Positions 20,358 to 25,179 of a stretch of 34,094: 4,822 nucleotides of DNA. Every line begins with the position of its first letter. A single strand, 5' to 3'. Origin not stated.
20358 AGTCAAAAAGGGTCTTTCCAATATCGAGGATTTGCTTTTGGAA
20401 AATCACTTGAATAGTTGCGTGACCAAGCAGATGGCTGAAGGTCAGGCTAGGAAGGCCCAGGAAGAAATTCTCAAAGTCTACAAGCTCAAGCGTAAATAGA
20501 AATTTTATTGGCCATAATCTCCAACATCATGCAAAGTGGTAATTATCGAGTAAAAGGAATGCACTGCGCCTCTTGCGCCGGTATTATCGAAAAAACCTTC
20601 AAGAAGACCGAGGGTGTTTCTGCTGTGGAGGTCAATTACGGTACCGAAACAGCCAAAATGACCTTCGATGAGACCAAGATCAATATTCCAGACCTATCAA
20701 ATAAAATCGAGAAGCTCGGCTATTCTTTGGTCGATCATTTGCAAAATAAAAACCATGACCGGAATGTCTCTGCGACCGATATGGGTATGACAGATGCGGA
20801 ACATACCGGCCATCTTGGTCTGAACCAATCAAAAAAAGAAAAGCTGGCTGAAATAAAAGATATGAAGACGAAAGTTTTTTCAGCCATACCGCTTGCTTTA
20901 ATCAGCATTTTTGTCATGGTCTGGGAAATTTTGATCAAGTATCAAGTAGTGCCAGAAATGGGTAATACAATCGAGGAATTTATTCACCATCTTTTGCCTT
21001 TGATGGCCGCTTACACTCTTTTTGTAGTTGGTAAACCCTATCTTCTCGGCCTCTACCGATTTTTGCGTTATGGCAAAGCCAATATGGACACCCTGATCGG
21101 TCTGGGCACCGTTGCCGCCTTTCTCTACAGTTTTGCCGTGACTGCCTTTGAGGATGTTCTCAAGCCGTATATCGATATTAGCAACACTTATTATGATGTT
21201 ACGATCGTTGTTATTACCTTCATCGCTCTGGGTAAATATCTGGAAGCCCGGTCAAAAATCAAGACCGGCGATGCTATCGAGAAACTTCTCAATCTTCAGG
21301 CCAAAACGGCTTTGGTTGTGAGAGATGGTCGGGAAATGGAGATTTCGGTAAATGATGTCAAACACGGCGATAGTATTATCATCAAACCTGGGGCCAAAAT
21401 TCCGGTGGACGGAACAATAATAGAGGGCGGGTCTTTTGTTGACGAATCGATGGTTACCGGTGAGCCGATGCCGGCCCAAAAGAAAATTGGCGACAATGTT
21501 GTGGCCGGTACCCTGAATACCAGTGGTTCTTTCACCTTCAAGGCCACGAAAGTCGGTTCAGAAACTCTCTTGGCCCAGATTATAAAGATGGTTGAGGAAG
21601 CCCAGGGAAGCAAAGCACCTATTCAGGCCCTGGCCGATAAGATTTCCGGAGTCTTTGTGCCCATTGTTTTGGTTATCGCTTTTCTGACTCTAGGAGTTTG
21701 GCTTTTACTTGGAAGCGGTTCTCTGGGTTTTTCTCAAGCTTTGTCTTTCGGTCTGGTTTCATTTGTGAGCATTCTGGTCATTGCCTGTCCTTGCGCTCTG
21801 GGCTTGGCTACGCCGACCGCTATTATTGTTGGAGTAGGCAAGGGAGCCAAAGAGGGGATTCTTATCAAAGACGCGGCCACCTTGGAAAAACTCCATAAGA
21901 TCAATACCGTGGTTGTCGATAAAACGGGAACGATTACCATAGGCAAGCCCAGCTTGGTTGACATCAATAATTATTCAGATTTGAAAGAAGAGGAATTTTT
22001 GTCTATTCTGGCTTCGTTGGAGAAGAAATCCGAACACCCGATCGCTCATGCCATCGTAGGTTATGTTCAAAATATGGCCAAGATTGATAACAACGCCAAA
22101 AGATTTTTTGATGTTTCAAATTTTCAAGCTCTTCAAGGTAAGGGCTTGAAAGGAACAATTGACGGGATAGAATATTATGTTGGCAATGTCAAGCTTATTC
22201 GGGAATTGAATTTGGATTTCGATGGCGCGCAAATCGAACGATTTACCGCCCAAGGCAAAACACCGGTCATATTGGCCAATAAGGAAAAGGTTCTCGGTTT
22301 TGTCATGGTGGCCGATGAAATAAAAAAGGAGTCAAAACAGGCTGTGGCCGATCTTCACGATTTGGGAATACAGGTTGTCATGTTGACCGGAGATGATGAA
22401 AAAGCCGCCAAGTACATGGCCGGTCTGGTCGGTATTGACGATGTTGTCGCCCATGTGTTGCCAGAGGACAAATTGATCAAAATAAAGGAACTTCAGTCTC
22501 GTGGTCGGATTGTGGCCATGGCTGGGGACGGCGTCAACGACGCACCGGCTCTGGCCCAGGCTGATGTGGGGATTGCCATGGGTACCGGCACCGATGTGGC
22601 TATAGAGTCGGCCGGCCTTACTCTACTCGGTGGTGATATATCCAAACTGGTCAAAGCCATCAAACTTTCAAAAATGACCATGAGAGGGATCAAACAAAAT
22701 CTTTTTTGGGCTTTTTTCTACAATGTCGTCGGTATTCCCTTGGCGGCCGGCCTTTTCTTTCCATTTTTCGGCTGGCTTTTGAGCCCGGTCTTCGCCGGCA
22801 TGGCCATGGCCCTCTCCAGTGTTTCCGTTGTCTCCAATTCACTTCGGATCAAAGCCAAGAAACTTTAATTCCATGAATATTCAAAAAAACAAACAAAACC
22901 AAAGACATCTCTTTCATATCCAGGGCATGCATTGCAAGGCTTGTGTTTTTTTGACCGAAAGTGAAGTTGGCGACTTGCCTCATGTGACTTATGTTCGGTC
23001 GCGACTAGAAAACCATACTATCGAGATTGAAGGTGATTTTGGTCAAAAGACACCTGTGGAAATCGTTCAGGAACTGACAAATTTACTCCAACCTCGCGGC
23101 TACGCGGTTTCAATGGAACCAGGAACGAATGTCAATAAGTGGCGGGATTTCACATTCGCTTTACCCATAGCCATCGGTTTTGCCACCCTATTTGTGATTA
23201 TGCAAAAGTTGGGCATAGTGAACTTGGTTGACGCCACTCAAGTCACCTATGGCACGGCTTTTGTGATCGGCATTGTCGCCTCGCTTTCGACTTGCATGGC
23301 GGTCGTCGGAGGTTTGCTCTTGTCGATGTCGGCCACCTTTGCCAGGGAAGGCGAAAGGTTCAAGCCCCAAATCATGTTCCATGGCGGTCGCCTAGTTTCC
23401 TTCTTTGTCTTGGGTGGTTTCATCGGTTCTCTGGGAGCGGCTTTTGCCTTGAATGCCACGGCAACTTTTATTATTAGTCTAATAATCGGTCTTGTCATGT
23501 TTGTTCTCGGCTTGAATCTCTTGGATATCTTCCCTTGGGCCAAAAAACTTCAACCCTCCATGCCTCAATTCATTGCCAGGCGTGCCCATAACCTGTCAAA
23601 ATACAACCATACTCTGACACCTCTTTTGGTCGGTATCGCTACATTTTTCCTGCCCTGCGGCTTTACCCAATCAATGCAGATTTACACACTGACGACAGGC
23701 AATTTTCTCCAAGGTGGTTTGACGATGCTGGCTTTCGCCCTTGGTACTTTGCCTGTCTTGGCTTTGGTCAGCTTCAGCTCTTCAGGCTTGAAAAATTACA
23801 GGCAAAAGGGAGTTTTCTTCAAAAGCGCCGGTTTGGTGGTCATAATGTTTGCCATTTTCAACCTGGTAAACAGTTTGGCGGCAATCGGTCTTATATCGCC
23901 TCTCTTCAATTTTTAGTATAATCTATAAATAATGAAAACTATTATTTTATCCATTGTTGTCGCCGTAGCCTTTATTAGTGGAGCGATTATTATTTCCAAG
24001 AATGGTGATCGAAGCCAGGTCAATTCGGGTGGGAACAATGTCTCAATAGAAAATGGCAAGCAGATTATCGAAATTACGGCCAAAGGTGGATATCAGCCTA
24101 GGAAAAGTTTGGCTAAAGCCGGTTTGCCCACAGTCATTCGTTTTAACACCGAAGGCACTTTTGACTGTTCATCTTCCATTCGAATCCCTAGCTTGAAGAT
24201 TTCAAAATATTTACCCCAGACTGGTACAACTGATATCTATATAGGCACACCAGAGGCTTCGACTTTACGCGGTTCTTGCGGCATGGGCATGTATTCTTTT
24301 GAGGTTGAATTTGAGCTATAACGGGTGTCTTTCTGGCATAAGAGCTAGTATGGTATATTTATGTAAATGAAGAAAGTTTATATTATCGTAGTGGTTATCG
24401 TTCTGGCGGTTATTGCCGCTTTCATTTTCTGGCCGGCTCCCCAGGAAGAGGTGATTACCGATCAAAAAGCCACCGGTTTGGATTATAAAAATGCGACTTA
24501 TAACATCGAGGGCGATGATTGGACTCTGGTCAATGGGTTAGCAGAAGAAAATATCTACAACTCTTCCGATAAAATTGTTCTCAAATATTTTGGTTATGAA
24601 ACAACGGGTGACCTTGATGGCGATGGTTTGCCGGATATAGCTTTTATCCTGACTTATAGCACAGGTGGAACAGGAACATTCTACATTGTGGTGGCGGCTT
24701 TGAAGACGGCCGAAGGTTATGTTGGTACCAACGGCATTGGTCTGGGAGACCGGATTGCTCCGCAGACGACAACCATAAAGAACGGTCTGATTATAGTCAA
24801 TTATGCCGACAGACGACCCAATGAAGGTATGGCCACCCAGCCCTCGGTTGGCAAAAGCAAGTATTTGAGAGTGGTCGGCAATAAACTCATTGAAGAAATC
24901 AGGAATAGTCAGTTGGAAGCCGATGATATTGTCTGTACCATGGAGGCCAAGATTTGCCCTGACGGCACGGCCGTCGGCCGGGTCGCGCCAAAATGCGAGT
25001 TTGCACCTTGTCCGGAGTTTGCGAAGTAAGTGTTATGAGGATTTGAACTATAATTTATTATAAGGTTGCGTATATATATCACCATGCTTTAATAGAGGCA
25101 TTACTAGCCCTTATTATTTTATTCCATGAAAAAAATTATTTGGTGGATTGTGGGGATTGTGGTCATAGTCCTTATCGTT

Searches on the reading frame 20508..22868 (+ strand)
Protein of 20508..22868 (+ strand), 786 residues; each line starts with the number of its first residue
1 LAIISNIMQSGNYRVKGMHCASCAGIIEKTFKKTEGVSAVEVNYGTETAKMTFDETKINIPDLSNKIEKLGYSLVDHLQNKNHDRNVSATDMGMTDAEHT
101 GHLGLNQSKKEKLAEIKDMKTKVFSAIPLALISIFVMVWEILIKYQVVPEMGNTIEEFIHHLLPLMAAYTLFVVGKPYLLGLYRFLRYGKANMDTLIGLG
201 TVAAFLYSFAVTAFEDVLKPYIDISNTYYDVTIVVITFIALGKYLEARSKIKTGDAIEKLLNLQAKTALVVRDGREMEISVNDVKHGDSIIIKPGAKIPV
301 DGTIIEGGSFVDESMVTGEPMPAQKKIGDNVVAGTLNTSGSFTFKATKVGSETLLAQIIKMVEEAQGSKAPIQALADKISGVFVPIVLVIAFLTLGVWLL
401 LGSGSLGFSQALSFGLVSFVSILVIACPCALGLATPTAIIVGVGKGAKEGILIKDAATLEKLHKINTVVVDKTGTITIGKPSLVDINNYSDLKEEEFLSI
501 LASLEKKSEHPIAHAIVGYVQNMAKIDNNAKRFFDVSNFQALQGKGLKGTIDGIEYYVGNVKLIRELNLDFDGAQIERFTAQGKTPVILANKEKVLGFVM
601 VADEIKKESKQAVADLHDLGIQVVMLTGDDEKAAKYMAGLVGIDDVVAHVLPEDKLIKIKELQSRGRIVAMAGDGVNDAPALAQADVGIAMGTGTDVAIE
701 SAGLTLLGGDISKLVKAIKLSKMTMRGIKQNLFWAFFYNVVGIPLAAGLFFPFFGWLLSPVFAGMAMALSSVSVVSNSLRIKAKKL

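Call 11: search_protein_families(library=pfam, proteins=[window:20508-22868:+], max_evalue=0.001)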
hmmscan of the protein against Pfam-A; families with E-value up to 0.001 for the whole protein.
window:20508-22868:+ (786 aa): 4 families
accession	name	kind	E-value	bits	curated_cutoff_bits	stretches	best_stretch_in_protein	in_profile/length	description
PF00122.25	E1-E2_ATPase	-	1.8e-58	197.5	28.1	1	263-448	2-180/181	E1-E2 ATPase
PF00702.32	Hydrolase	-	5e-32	112.3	26.4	1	465-686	1-191/191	haloacid dehalogenase-like hydrolase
PF00403.32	HMA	-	4.5e-16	59.4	24.8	1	13-72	2-61/62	Heavy-metal-associated domain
PF08282.18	Hydrolase_3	-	9.5e-06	26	20.9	0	663-702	200-239/255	haloacid dehalogenase-like hydrolase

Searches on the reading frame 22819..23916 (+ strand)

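Call 11: search_protein_families(library=pfam, proteins=[window:22819-23916:+], max_evalue=0.001)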
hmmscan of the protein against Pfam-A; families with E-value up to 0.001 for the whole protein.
window:22819-23916:+ (365 aa): 2 families
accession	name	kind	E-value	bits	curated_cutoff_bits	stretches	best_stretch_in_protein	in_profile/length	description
PF13386.12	DsbD_2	-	3.4e-32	112.4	24.9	1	146-346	1-198/199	Cytochrome C biogenesis protein transmembrane region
PF00403.32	HMA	-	6e-06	27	24.8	1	32-87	2-57/62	Heavy-metal-associated domain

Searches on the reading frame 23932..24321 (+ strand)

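Call 11: search_protein_families(library=pfam, proteins=[window:23932-24321:+], max_evalue=0.001)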
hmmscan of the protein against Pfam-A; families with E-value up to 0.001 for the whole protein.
window:23932-24321:+ (129 aa): 1 family
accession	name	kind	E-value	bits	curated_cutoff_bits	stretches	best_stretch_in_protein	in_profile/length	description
PF13473.12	Cupredoxin_1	-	7.7e-08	32.8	27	1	40-121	17-97/104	Cupredoxin-like domain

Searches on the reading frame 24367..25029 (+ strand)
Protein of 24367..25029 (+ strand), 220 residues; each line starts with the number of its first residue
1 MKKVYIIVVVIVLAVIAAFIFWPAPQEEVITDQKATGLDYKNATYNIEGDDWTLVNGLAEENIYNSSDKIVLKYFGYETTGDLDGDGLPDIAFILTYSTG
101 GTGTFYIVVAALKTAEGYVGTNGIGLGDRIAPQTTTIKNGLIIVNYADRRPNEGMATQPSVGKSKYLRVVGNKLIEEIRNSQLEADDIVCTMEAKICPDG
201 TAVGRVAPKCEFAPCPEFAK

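Call 11: search_protein_families(library=pfam, proteins=[window:24367-25029:+], max_evalue=0.001)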
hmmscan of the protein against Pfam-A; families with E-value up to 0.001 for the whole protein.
window:24367-25029:+ (220 aa): 1 family
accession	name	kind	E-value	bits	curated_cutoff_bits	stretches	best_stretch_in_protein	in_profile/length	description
PF01839.29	FG-GAP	-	0.00097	19.4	22.1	0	80-107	7-36/37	FG-GAP repeat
